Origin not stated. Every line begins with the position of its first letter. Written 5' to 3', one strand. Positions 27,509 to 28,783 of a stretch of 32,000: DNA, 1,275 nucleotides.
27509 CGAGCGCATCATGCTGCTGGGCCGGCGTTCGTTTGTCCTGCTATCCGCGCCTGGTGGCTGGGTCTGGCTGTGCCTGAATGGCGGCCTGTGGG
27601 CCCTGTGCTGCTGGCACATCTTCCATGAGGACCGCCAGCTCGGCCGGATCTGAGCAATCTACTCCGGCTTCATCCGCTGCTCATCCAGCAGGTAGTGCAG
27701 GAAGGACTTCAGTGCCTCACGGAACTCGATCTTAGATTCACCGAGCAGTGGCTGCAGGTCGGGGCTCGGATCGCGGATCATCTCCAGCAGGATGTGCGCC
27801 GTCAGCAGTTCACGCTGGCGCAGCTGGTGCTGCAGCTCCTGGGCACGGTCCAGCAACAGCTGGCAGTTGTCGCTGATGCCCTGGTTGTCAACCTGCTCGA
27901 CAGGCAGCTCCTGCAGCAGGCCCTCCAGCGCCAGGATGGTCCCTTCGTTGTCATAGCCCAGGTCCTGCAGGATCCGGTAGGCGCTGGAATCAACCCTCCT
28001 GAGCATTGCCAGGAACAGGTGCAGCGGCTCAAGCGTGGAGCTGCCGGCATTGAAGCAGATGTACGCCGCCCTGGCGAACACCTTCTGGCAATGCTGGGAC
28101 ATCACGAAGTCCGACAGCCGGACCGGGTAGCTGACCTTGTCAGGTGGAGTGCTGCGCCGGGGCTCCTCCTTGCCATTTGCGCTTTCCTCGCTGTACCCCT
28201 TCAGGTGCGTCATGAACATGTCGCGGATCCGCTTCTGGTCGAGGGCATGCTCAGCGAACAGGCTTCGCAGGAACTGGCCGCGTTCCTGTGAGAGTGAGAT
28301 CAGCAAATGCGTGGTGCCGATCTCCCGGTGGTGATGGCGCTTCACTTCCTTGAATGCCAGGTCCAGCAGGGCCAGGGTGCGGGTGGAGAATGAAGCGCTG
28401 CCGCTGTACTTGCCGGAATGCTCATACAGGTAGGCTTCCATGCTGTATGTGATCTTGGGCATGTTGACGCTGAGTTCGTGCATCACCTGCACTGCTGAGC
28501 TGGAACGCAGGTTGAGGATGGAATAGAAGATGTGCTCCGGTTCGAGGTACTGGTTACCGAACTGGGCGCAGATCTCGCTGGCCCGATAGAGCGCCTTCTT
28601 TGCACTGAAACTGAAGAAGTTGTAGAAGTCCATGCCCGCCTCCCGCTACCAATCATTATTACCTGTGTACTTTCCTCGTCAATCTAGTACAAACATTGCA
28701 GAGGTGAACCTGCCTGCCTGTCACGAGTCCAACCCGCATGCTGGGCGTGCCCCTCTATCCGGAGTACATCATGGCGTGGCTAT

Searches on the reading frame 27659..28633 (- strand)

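Call 9: search_protein_families(library=pfam, proteins=[window:27659-28633:-], max_evalue=0.001)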
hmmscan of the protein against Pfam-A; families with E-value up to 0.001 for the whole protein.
window:27659-28633:- (324 aa): 1 family
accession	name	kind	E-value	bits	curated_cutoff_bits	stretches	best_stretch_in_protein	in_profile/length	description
PF02861.25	Clp_N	-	3.3e-21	75.6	20.7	3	18-61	1-44/53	Clp amino terminal domain, pathogenicity island component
